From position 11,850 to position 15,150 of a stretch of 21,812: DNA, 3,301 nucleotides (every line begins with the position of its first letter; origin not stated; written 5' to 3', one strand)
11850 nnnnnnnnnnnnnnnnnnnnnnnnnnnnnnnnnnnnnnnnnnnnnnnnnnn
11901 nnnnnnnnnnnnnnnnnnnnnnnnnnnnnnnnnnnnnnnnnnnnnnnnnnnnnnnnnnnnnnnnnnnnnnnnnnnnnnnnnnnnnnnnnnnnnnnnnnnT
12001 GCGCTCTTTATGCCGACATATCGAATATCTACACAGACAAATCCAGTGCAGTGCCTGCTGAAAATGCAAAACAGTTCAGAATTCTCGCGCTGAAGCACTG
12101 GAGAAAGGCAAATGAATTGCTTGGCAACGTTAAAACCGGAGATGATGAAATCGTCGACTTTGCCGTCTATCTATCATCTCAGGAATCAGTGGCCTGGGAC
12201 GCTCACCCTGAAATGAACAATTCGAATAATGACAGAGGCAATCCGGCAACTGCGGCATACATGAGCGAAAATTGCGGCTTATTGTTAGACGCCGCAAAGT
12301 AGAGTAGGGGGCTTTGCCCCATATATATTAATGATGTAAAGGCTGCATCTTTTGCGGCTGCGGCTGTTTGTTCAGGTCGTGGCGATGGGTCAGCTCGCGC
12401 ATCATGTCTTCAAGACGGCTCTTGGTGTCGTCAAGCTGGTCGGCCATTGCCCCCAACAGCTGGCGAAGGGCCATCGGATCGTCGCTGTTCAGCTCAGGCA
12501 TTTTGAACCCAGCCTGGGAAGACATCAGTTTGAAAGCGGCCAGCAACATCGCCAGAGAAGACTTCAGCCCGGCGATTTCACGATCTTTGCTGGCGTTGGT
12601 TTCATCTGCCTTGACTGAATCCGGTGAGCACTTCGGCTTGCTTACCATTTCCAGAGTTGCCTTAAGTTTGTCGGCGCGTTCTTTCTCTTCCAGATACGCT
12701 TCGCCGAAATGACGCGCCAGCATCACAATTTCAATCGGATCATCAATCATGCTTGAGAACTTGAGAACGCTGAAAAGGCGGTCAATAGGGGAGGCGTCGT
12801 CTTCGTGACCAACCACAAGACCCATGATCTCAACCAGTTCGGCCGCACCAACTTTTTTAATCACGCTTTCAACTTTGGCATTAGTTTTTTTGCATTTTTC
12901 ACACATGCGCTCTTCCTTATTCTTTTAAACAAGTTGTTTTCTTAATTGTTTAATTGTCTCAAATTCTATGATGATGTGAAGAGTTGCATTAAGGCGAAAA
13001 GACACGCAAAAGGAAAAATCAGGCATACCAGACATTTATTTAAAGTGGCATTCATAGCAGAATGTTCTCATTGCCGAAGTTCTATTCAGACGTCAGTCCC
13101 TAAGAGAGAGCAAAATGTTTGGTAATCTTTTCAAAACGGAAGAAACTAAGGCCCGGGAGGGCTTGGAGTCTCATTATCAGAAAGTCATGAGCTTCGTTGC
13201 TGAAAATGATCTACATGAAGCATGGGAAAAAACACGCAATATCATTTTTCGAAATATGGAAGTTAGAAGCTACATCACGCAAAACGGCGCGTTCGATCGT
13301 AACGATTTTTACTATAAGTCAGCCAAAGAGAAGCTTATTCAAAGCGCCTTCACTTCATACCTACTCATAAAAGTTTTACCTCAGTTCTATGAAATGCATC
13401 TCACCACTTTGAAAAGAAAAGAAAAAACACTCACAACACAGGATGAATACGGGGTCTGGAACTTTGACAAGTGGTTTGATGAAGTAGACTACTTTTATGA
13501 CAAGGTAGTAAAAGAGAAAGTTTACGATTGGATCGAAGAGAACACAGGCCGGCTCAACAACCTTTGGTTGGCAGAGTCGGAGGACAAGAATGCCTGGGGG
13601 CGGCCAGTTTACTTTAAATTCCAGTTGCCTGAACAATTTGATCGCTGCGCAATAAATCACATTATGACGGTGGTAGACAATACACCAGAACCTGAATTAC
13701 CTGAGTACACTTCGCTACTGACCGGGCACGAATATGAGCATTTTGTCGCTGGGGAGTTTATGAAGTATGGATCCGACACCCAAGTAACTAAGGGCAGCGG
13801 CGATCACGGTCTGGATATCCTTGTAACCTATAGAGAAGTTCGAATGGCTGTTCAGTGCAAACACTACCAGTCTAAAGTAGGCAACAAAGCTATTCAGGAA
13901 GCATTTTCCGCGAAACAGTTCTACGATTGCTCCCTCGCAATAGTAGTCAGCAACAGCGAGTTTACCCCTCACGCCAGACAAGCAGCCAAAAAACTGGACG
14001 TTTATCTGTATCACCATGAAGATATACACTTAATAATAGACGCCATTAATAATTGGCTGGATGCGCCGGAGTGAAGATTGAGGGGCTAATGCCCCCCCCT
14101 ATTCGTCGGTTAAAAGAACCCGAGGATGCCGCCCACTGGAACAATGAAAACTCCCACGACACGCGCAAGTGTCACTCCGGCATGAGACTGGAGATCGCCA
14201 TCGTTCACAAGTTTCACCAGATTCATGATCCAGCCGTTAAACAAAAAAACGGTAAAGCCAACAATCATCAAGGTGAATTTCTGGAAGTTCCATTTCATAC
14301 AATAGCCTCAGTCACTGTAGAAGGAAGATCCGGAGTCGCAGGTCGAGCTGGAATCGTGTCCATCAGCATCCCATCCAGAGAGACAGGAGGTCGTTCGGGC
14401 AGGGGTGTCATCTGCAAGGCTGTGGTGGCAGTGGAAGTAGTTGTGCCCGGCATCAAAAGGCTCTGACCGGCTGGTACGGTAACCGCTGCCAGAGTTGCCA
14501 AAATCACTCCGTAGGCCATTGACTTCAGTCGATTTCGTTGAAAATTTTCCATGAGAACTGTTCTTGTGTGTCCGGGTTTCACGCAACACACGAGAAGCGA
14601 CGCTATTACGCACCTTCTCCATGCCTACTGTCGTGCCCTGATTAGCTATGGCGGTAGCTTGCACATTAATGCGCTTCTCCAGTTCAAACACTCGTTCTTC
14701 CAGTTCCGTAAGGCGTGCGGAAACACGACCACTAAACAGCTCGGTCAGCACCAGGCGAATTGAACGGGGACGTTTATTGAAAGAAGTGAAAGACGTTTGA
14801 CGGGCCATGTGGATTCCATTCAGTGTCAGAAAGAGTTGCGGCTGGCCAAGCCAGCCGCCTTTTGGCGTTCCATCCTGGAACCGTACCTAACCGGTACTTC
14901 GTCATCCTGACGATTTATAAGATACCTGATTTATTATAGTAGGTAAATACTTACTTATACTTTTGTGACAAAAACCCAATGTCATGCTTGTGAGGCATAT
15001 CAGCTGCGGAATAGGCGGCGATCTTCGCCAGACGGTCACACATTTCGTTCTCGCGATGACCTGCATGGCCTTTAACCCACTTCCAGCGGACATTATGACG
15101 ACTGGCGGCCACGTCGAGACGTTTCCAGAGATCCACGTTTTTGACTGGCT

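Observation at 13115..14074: AT-rich insert encoding an unknown N-terminal domain fused to an Mrr-type nuclease domain: candidate single-gene defence or exclusion factor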

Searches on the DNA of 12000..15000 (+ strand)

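Call 6: search_dna_similar(query=window:12000-15000:+, collection=plasmids, mode=near, max_rows=25)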
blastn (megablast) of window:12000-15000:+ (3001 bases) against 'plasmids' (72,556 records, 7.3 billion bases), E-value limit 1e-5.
Records with a match: 318; places in all: 319; records where one place covers at least 80% of the query: 4.
Best place of each record, by identity: >=99% 5; 95-99% 23; 90-95% 155; 80-90% 130; 60-80% 5.
By first word of the organism name: Escherichia 97; Enterobacter 82; Klebsiella 67; Salmonella 42; Citrobacter 22; Shigella 6; Kluyvera 1; Raoultella 1.
By predicted mobility (MOB-suite, as given by PLSDB): non-mobilizable 310; mobilizable 6; conjugative 2.
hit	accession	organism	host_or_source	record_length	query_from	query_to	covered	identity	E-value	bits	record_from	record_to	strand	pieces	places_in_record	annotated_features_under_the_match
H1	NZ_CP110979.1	Escherichia coli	Homo sapiens,secretion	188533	362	3001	88%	99.1%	0e+0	4772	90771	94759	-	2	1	IS4-like element IS421 family transposase | restriction endonuclease | hypothetical protein (x3)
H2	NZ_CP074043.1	Escherichia coli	Pig,pure culture,Rectal Swab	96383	362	3001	88%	99.1%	0e+0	4741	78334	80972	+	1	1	restriction endonuclease | hypothetical protein (x3)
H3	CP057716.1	Escherichia coli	culture,Pooled pig faecal samples ...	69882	362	3001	88%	98.9%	0e+0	4723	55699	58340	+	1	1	restriction endonuclease | hypothetical protein (x3)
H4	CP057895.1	Escherichia coli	culture,Pooled cattle faecal samples ...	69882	362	3001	88%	98.9%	0e+0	4723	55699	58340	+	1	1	restriction endonuclease | hypothetical protein (x3)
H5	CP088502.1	Escherichia coli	Homo sapiens,blood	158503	1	2095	70%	99.6%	0e+0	3814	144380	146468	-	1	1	restriction endonuclease | hypothetical protein (x2)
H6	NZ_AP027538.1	Escherichia coli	Homo sapiens,whole organism,feces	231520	1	2095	70%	99.6%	0e+0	3814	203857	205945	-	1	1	restriction endonuclease | hypothetical protein (x2)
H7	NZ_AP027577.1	Escherichia coli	Homo sapiens,whole organism,feces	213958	1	2095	70%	99.6%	0e+0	3814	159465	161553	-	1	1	restriction endonuclease | hypothetical protein (x2)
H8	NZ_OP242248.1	Escherichia coli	Homo sapiens,stool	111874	1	3001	62%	98.1%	0e+0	3207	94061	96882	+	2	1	Rha family transcriptional regulator | hypothetical protein (x4)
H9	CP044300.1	Escherichia coli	Pork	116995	1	3001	62%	97.9%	0e+0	3196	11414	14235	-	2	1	hypothetical protein (x5) | rnhA: ribonuclease HI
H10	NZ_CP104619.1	Escherichia coli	cell culture,chicken feces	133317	1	3001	62%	97.8%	0e+0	3180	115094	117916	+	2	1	Rha family transcriptional regulator | hypothetical protein (x4)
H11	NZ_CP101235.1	Escherichia coli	Homo sapiens,cell culture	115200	1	3001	61%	93.6%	0e+0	2728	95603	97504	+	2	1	hypothetical protein (x4)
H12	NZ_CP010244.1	Escherichia coli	-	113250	1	3001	61%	93.6%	0e+0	2723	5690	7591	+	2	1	hypothetical protein (x4)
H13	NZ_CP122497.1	Escherichia coli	duck,Microbial culture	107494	362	3001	50%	98.0%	0e+0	2584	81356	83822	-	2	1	Rha family transcriptional regulator | hypothetical protein (x3) | rnhA: ribonuclease HI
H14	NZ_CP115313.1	Escherichia coli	cat,pure culture,urine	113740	362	3001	50%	98.0%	0e+0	2579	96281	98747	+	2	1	Rha family transcriptional regulator | hypothetical protein (x3)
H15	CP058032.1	Escherichia coli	culture,Pooled pig faecal samples ...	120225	360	3001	50%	97.9%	0e+0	2572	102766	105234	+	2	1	Rha family transcriptional regulator | hypothetical protein (x3) | rnhA: ribonuclease HI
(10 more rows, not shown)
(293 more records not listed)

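Call 7: get_annotated_region(hit=H2, flank=8000)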
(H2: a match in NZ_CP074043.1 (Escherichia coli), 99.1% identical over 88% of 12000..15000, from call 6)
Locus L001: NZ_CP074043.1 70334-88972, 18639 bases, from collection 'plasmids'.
description: Escherichia coli strain PI6 plasmid pYLPI6a, complete sequence
organism: Escherichia coli (NCBI taxid 562)
taxonomy: Bacteria; Pseudomonadota; Gammaproteobacteria; Enterobacterales; Enterobacteriaceae; Escherichia; Escherichia coli
host: -; source: Pig,pure culture,Rectal Swab; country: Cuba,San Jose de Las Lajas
typing (MOB-suite, as given by PLSDB): non-mobilizable; replicon IncFIB
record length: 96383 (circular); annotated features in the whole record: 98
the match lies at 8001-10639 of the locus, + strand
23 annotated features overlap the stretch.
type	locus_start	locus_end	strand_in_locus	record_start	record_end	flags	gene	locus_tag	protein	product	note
CDS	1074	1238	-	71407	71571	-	-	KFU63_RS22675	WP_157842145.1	hypothetical protein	-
CDS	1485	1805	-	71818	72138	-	-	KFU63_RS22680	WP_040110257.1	hypothetical protein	-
CDS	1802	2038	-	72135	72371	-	-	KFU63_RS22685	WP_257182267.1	hypothetical protein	-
CDS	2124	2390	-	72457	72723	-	-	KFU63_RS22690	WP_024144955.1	hypothetical protein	-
CDS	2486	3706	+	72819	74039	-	-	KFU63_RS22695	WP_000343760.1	ISL3-like element ISKox3 family transposase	-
CDS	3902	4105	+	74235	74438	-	ydfZ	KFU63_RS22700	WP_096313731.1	putative selenium delivery protein YdfZ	-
CDS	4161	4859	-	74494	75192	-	-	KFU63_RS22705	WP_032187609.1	lysozyme inhibitor LprI family protein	-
CDS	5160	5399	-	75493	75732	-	-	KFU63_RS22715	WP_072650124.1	hypothetical protein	-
CDS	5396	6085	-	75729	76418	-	-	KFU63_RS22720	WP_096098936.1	hypothetical protein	-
CDS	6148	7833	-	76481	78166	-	-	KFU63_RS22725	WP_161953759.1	DUF4942 domain-containing protein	-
CDS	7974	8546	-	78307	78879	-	-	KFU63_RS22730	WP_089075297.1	hypothetical protein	-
CDS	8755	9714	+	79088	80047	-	-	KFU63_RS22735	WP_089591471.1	restriction endonuclease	-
CDS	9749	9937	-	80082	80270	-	-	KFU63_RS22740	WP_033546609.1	hypothetical protein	-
CDS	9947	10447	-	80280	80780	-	-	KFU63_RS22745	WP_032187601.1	hypothetical protein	-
CDS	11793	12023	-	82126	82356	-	-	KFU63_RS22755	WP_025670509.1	hypothetical protein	-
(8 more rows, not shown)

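Call 8: get_annotated_region(hit=H8, flank=4000)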
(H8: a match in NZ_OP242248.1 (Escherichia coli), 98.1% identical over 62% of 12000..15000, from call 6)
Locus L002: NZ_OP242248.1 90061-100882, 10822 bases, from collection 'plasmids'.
description: Escherichia coli strain LA030 plasmid pLAO18, complete sequence
organism: Escherichia coli (NCBI taxid 562)
taxonomy: Bacteria; Pseudomonadota; Gammaproteobacteria; Enterobacterales; Enterobacteriaceae; Escherichia; Escherichia coli
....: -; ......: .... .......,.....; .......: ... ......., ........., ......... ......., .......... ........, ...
typing (MOB-suite, as given by PLSDB): non-mobilizable; replicon IncFIB
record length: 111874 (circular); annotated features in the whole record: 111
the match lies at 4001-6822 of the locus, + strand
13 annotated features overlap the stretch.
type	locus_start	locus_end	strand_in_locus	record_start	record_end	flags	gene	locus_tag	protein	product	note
CDS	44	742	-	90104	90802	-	-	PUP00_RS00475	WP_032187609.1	lysozyme inhibitor LprI family protein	-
CDS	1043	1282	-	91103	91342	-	-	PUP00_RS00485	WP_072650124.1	hypothetical protein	-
CDS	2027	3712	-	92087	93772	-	-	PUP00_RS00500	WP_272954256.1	class I SAM-dependent methyltransferase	-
CDS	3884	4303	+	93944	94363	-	-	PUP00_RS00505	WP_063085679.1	hypothetical protein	-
CDS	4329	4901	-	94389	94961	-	-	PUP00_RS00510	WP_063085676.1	hypothetical protein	-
CDS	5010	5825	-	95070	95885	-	-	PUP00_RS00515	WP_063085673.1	Rha family transcriptional regulator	-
CDS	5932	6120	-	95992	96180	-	-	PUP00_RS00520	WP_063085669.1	hypothetical protein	-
CDS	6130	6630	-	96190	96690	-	-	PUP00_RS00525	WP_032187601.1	hypothetical protein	-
CDS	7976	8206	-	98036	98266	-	-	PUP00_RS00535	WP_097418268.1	hypothetical protein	-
CDS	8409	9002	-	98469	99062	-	-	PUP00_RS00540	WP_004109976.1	phage N-6-adenine-methyltransferase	-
CDS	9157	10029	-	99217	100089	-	-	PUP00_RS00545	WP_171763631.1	hypothetical protein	-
CDS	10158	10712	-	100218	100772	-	-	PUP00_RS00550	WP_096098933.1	3'-5' exonuclease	-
CDS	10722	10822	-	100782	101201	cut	-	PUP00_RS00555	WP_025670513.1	hypothetical protein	-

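Call 9: get_annotated_region(hit=H11, flank=4000)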
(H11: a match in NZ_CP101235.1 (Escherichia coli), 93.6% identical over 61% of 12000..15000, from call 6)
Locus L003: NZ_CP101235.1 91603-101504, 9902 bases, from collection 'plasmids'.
description: Escherichia coli strain EC21Z-137 plasmid pEC21Z137-115K, complete sequence
organism: Escherichia coli (NCBI taxid 562)
taxonomy: Bacteria; Pseudomonadota; Gammaproteobacteria; Enterobacterales; Enterobacteriaceae; Escherichia; Escherichia coli
host: -; source: Homo sapiens,cell culture; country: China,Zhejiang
typing (MOB-suite, as given by PLSDB): non-mobilizable; replicon IncFIB
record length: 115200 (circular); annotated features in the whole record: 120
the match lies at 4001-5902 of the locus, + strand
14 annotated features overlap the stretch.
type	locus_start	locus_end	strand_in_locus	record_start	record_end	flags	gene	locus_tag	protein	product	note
CDS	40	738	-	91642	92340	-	-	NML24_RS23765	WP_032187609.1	lysozyme inhibitor LprI family protein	-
CDS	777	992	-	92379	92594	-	-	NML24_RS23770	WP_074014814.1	hypothetical protein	-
CDS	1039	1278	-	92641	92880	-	-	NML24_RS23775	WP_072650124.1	hypothetical protein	-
CDS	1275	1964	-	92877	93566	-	-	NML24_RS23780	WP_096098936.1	hypothetical protein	-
CDS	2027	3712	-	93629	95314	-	-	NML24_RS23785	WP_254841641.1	DUF4942 domain-containing protein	-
CDS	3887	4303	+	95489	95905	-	-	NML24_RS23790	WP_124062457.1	hypothetical protein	-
CDS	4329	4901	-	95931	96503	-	-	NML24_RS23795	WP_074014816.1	hypothetical protein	-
CDS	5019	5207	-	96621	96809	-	-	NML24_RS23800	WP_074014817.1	hypothetical protein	-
CDS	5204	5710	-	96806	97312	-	-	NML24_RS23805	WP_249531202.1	hypothetical protein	-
CDS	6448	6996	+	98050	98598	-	-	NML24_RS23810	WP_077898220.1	hypothetical protein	-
CDS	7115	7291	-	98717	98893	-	-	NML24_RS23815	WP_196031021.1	hypothetical protein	-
CDS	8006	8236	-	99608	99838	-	-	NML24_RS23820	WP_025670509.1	hypothetical protein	-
CDS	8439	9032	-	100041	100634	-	-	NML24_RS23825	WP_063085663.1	phage N-6-adenine-methyltransferase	-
CDS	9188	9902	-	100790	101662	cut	-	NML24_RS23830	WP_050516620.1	hypothetical protein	-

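Call 25: search_dna_similar(query=window:12900-14110:+, collection=phages, mode=distant, max_rows=15)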
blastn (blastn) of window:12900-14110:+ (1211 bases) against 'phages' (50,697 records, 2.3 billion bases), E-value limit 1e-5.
No match.

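Call 57: search_dna_similar(query=window:13115-14074:+, collection=ecoli_genomes, mode=distant, max_rows=30, rows=spread)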
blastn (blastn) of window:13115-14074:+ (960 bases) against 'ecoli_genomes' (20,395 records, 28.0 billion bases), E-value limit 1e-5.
Records with a match: 6; places in all: 6; records where one place covers at least 80% of the query: 6.
Genomes with a match: 6 of 5426; with a place that covers at least 80% of the query: 6. Places per genome that has any: lowest 1, median 1, highest 1. On chromosomes: 0 places; on plasmids: 6.
Best place of each record, by identity: >=99% 6.
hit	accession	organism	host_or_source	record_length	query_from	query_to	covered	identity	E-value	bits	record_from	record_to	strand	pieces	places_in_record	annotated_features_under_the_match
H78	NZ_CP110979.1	Escherichia coli strain XYEH3934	Homo sapiens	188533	1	960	100%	100.0%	0e+0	1732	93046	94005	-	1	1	restriction endonuclease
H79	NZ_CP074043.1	Escherichia coli strain PI6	Pig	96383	1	960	100%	100.0%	0e+0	1732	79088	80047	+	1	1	restriction endonuclease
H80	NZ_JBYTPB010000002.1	Escherichia coli strain cM2a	Homo sapiens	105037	1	960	100%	100.0%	0e+0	1732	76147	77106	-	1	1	restriction endonuclease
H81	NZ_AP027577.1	Escherichia coli strain LR-62-2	Homo sapiens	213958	1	960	100%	99.9%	0e+0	1728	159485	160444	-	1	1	restriction endonuclease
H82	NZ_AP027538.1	Escherichia coli strain LR-46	Homo sapiens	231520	1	960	100%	99.9%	0e+0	1728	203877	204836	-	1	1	restriction endonuclease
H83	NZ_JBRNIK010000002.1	Escherichia coli strain MB06173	seawater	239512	1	960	100%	99.9%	0e+0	1728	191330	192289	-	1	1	restriction endonuclease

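Call 77: get_annotated_region(hit=H80, flank=6000)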
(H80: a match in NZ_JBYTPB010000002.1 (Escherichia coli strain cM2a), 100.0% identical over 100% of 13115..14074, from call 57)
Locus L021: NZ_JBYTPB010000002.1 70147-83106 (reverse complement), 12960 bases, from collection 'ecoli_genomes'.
description: Escherichia coli strain cM2a plasmid p1, whole genome shotgun sequence
organism: Escherichia coli strain cM2a (NCBI taxid 562)
replicon: plasmid p1; assembly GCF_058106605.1
host: Homo sapiens; source: -; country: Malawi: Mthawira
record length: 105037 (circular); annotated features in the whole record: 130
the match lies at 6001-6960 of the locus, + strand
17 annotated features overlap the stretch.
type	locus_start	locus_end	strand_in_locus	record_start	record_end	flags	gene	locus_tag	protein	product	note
CDS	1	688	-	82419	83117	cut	-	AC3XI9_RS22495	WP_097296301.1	lysozyme inhibitor LprI family protein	-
CDS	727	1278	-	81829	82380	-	-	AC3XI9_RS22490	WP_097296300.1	phiTE_072 family protein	-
CDS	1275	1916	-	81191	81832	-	-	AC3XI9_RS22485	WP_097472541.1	HD domain-containing protein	-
CDS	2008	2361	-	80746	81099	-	-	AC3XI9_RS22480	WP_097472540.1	hypothetical protein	-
CDS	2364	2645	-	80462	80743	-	-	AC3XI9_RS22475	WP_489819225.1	hypothetical protein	-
CDS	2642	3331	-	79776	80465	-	-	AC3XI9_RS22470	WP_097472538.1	hypothetical protein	-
CDS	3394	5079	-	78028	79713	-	-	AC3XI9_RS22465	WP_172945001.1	class I SAM-dependent methyltransferase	-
CDS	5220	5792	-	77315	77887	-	-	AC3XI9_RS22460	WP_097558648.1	hypothetical protein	-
CDS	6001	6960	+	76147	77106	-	-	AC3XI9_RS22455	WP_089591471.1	restriction endonuclease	-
CDS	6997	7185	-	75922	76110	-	-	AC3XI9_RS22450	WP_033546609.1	hypothetical protein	-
CDS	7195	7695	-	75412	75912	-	-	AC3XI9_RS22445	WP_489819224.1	hypothetical protein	-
CDS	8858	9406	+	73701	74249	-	-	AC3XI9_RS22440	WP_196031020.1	hypothetical protein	-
CDS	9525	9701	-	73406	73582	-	-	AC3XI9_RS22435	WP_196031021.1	hypothetical protein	-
CDS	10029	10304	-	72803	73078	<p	-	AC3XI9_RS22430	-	transposase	incomplete; partial in the middle of a contig; missing N-terminus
CDS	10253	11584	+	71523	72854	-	-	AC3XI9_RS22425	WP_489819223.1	DnaB-like helicase C-terminal domain-containing protein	-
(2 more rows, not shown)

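Call 78: get_annotated_region(hit=H83, flank=6000)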
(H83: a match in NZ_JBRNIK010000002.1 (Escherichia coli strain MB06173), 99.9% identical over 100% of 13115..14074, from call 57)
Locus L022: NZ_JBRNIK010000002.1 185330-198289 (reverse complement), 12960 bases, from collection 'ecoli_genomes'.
description: Escherichia coli strain MB06173 plasmid pMB06173_contig_2, whole genome shotgun sequence
organism: Escherichia coli strain MB06173 (NCBI taxid 562)
replicon: plasmid pMB06173_contig_2; assembly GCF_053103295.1
host: -; source: seawater; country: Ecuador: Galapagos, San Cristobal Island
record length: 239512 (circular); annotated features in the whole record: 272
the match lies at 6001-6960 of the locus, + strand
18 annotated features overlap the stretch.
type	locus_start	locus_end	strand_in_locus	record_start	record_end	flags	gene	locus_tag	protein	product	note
CDS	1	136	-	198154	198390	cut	-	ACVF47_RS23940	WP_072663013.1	DUF1380 domain-containing protein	-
CDS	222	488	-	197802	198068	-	-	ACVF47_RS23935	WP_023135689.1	hypothetical protein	-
CDS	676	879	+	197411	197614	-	ydfZ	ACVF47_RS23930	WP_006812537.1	putative selenium delivery protein YdfZ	-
CDS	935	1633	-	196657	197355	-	-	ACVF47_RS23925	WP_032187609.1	lysozyme inhibitor LprI family protein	-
CDS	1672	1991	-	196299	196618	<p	-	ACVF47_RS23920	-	hypothetical protein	frameshifted; incomplete; partial in the middle of a contig; missing N-terminus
CDS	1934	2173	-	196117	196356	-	-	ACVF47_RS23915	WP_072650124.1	hypothetical protein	-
CDS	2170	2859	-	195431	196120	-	-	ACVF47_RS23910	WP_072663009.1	hypothetical protein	-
CDS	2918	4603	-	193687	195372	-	-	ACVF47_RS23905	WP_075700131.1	class I SAM-dependent methyltransferase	-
CDS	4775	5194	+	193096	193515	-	-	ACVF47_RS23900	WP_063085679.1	hypothetical protein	-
CDS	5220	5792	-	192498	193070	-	-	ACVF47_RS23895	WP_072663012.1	hypothetical protein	-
CDS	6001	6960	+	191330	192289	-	-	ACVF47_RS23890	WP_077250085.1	restriction endonuclease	-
CDS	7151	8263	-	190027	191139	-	-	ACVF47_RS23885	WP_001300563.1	IS4-like element IS421 family transposase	-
CDS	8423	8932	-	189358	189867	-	-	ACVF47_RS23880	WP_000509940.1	hypothetical protein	-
CDS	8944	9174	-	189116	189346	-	-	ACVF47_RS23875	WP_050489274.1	hypothetical protein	-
CDS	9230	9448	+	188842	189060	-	-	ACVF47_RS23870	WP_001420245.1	hypothetical protein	-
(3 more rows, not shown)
